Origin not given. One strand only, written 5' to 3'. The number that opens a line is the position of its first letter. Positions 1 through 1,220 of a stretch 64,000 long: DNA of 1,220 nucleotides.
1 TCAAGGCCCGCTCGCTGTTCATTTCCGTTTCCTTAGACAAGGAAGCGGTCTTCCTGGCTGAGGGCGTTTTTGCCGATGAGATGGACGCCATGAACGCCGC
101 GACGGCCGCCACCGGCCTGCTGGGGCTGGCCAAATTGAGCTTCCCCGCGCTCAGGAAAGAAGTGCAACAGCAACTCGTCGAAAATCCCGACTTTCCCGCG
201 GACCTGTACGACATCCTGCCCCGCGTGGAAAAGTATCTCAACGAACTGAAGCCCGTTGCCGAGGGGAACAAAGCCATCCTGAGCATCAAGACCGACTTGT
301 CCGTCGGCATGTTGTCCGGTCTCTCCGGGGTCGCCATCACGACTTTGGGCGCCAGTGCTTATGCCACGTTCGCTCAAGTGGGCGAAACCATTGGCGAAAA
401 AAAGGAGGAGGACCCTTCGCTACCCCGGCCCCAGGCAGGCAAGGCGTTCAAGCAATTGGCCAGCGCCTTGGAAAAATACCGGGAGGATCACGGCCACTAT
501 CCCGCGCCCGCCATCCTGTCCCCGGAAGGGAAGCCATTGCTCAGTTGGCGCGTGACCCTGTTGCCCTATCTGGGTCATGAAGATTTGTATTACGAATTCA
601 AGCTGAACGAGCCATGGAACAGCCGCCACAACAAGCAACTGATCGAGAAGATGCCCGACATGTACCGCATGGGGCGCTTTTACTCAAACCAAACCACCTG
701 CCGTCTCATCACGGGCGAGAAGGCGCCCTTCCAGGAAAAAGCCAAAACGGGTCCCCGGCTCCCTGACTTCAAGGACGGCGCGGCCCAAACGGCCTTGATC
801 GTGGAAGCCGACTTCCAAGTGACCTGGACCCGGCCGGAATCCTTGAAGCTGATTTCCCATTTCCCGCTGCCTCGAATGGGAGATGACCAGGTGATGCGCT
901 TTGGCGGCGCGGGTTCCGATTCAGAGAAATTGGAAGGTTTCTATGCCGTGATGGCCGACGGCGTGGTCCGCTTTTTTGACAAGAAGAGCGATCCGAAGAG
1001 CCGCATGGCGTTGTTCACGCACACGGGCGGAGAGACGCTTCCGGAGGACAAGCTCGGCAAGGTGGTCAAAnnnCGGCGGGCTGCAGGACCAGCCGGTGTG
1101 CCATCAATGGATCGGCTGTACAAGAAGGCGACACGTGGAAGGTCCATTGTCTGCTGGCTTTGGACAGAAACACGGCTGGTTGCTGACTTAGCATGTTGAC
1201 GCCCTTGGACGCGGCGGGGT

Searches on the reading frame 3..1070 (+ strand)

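Call 71: search_protein_families(library=pfam, proteins=[window:3-1070:+], max_evalue=0.1)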
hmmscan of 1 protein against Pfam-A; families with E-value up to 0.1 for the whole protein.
window:3-1070:+ (356 aa): 2 families
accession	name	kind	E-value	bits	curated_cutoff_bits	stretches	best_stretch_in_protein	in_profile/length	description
PF07596.16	SBP_bac_10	-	6.4e-18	66.2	23.3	1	148-217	15-87/268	Protein of unknown function (DUF1559)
PF03457.19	HA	-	0.032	15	28.4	0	150-182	6-38/64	Helicase associated domain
